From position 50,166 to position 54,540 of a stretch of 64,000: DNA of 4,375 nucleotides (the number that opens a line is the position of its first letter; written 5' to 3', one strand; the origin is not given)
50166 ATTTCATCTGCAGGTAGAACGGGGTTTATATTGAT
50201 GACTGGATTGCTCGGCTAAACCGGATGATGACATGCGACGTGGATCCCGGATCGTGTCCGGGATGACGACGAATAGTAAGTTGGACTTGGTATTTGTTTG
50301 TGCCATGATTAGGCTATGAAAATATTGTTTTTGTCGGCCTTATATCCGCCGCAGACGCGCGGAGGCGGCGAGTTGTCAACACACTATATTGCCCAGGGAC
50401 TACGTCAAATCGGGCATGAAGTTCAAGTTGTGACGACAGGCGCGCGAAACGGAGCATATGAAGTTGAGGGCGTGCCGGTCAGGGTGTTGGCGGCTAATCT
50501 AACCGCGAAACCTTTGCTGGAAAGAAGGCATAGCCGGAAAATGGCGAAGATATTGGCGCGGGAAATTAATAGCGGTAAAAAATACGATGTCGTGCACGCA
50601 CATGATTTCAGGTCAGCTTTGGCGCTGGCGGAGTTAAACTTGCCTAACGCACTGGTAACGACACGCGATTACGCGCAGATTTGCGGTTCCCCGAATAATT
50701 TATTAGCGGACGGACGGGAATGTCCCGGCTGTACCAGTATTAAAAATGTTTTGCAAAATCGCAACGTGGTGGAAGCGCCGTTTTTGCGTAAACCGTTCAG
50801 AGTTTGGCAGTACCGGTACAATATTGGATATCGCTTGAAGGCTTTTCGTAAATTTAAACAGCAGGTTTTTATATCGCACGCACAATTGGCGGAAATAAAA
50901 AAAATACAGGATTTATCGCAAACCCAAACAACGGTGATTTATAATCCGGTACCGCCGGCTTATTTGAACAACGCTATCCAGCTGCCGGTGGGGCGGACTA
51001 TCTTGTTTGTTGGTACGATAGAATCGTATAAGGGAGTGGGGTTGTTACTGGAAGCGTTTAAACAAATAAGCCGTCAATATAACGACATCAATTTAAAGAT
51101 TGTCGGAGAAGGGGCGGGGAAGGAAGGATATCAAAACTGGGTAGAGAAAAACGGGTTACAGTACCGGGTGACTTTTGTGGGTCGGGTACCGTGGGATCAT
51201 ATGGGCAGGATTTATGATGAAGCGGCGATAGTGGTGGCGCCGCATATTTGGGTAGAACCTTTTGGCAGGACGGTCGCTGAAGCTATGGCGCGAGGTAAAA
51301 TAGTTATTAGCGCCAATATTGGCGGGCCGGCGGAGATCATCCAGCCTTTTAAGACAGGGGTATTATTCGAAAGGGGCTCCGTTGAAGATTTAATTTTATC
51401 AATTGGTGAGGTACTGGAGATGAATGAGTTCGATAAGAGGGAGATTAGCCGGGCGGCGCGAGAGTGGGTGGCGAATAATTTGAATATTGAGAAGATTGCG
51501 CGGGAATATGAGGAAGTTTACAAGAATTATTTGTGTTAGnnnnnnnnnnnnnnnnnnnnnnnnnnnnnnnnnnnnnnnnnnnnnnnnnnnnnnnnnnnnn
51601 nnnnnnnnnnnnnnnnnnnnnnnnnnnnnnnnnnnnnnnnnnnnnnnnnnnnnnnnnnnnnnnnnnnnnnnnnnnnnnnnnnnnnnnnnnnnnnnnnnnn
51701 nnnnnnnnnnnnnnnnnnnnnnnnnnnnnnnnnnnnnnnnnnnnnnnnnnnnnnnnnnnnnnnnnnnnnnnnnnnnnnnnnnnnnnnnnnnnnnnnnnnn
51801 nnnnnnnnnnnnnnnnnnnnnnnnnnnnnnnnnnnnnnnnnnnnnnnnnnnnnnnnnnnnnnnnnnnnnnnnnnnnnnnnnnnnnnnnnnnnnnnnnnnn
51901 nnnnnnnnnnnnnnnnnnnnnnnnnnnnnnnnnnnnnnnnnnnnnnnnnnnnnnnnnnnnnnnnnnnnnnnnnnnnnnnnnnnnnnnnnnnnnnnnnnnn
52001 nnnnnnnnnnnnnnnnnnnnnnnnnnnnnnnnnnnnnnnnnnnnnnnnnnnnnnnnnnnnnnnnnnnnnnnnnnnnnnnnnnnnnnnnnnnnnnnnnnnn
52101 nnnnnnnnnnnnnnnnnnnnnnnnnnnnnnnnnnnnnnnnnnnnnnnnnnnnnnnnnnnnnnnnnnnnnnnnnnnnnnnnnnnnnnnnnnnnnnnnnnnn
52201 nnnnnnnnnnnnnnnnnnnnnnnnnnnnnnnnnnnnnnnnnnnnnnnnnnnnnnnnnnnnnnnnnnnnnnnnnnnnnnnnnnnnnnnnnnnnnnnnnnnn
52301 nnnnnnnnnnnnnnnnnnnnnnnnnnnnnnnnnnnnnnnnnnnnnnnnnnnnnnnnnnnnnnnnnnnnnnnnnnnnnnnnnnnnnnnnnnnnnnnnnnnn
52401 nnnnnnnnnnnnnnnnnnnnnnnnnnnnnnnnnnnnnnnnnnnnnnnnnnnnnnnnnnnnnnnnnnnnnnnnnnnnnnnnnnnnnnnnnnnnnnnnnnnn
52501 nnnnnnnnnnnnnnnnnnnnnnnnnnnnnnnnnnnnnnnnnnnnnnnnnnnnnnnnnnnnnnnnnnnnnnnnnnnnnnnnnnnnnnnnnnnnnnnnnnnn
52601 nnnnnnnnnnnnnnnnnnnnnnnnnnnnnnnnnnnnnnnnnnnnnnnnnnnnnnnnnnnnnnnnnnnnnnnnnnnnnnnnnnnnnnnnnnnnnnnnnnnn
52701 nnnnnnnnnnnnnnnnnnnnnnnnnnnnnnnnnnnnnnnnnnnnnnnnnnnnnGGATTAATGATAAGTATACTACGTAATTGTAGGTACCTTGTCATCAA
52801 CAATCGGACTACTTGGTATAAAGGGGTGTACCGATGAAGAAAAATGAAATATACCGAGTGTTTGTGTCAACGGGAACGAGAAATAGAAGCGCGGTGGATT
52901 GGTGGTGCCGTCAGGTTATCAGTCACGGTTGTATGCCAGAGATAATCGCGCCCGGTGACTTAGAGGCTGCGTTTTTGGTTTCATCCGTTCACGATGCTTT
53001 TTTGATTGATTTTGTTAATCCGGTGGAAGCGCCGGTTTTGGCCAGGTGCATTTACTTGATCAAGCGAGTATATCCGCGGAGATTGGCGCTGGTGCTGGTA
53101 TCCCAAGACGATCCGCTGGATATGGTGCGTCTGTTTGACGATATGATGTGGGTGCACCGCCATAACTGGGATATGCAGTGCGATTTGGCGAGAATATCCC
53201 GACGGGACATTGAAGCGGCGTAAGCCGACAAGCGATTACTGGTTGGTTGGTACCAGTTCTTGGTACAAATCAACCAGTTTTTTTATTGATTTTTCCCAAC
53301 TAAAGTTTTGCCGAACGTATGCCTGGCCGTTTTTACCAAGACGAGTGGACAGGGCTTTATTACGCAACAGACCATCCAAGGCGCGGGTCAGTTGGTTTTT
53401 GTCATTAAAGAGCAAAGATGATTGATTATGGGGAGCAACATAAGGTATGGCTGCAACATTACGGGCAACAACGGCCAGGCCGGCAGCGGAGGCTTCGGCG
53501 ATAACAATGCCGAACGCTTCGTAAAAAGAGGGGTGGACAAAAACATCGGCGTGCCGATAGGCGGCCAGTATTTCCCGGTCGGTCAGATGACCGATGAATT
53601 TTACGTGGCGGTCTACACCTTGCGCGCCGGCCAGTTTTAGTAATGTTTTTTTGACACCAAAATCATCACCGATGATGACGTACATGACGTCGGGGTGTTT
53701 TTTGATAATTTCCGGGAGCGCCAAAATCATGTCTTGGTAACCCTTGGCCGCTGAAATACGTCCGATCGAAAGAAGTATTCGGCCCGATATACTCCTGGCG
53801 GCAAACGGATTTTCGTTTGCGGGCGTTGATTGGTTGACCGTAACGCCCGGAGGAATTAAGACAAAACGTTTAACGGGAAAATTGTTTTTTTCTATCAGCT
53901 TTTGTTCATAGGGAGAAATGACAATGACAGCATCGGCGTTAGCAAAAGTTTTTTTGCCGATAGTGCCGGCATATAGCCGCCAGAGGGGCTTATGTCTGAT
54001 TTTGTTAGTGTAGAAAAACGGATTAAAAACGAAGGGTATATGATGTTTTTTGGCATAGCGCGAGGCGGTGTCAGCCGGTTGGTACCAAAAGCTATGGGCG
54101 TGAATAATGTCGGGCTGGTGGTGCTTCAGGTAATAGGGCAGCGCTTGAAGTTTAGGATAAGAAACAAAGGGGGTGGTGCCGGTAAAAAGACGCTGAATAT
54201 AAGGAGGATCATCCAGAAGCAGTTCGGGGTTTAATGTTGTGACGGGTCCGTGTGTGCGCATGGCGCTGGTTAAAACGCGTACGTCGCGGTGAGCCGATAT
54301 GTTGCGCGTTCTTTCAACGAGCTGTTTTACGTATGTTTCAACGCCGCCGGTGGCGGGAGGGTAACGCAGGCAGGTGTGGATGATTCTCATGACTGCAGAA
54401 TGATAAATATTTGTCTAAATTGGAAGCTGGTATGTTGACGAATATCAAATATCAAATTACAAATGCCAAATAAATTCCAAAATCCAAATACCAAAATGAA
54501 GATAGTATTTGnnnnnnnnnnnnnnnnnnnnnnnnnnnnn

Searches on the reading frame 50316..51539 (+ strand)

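Call 60: search_protein_families(library=ncbifam, proteins=[window:50316-51539:+], max_evalue=0.00001)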
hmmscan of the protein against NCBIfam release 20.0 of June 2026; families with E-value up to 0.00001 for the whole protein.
window:50316-51539:+ (407 aa): 33 families (the best 25 are shown)
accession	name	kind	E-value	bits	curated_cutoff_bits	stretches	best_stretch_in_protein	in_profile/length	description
TIGR04063.1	stp3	hypoth_equivalog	1.3e-29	103.3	442.05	1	216-405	203-395/397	TIGR04063 family PEP-CTERM/XrtA system glycosyltransferase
TIGR03999.1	thiol_BshA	equivalog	2.9e-20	72.5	273.7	1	226-405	199-373/375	N-acetyl-alpha-D-glucosaminyl L-malate synthase BshA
NF012028.0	PRK15484.1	subfamily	3.6e-20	72.4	618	1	227-405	194-378/380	lipopolysaccharide N-acetylglucosaminyltransferase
NF041876.1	EPS_EpsE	equivalog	1.4e-19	70.6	400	1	229-395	217-386/389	exopolysaccharide biosynthesis GT4 family glycosyltransferase EpsE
TIGR03088.1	stp2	hypoth_equivalog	1.4e-18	67.1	409.05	1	228-406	196-374/374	TIGR03088 family PEP-CTERM/XrtA system glycosyltransferase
TIGR04047.1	MSMEG_0565_glyc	hypoth_equivalog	6.4e-18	65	259.85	2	217-402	184-371/373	MSMEG_0565 family glycosyltransferase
TIGR02095.1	glgA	subfamily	2.6e-17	62.7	328.45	1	217-404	282-476/477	glycogen/starch synthase, ADP-glucose type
NF038229.1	Glyco4_Geo_Pelo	equivalog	3.3e-17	62.5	400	1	229-405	164-336/338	GPMC system family 4 glycosyltransferase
TIGR03449.1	mycothiol_MshA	equivalog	9.8e-17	60.9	462.5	1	205-404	198-402/406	D-inositol-3-phosphate glycosyltransferase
NF007396.0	PRK09922.1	equivalog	2e-16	59.8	385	1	201-381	156-339/361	lipopolysaccharide 1,6-galactosyltransferase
TIGR02149.1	glgA_Coryne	subfamily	6.1e-16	58.5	302.4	1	228-404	206-389/391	glycogen synthase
NF047684.1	TeichurnBiosyTuaC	equivalog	8.7e-15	54.5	550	1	218-404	210-388/391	teichuronic acid biosynthesis protein TuaC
NF041879.1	EPS_EpsH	equivalog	9.6e-15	54.2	800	1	221-404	234-415/431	exopolysaccharide biosynthesis glycosyltransferase EpsH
NF046085.1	XrtY_assoc_Gly1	equivalog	9.8e-15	54.3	400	1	190-404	168-383/387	XrtY-associated glycosyltransferase XYAG1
NF038295.1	EPS_HpsP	equivalog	2.6e-13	49.7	550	1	228-404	209-386/388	hormogonium polysaccharide biosynthesis glycosyltransferase HpsP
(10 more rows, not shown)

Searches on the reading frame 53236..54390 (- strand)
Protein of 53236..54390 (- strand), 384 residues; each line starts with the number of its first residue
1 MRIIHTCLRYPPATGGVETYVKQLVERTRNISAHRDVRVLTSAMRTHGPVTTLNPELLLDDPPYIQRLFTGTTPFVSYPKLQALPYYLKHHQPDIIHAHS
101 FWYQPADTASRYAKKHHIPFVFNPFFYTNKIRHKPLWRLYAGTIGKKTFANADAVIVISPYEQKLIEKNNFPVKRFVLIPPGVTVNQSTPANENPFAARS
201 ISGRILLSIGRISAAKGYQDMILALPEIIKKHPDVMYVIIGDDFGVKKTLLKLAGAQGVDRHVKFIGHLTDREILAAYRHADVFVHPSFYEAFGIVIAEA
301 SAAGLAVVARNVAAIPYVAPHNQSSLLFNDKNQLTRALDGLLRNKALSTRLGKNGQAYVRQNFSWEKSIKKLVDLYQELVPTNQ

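Call 60: search_protein_families(library=ncbifam, proteins=[window:53236-54390:-], max_evalue=0.00001)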
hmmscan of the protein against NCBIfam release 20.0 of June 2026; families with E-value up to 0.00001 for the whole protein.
window:53236-54390:- (384 aa): 31 families (the best 25 are shown)
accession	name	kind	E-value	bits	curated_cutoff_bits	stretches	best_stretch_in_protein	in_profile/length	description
NF038295.1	EPS_HpsP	equivalog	1.3e-32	113.3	550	1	72-380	70-388/388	hormogonium polysaccharide biosynthesis glycosyltransferase HpsP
TIGR03449.1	mycothiol_MshA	equivalog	1.5e-30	106.4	462.5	1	144-380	156-404/406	D-inositol-3-phosphate glycosyltransferase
TIGR02149.1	glgA_Coryne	subfamily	2e-27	96.3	302.4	1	93-380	84-391/391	glycogen synthase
NF041876.1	EPS_EpsE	equivalog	2.8e-27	96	400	1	150-371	160-388/389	exopolysaccharide biosynthesis GT4 family glycosyltransferase EpsE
NF038229.1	Glyco4_Geo_Pelo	equivalog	4.9e-25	88.3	400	1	84-380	47-337/338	GPMC system family 4 glycosyltransferase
TIGR04047.1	MSMEG_0565_glyc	hypoth_equivalog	3.2e-22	79.2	259.85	1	146-378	133-373/373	MSMEG_0565 family glycosyltransferase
TIGR03088.1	stp2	hypoth_equivalog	6.4e-22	78.1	409.05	1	161-379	147-373/374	TIGR03088 family PEP-CTERM/XrtA system glycosyltransferase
NF046085.1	XrtY_assoc_Gly1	equivalog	1.1e-21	77.2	400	1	1-380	1-385/387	XrtY-associated glycosyltransferase XYAG1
TIGR04063.1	stp3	hypoth_equivalog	1.7e-21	76.6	442.05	1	87-380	87-396/397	TIGR04063 family PEP-CTERM/XrtA system glycosyltransferase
TIGR04157.1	glyco_rSAM_CFB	subfamily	1.9e-19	69.9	400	1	146-373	164-403/406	TIGR04157 family glycosyltransferase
NF047684.1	TeichurnBiosyTuaC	equivalog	1.5e-18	66.9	550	1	91-380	107-390/391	teichuronic acid biosynthesis protein TuaC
NF049988.1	MGlcDAGSynMgs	equivalog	1.6e-18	67.2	400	1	207-384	217-392/398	alpha-monoglucosyldiacylglycerol synthase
NF053787.1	GlcN_PG_synth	equivalog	1.1e-17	64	480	1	1-380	1-360/361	N-acetylglucosaminyl phosphatidylglycerol synthase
TIGR03999.1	thiol_BshA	equivalog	1.5e-17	63.6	273.7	1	183-380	176-374/375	N-acetyl-alpha-D-glucosaminyl L-malate synthase BshA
NF041010.1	glycosy_Agl16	equivalog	3.3e-17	62.4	575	1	141-379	123-351/352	glycosylation protein Agl16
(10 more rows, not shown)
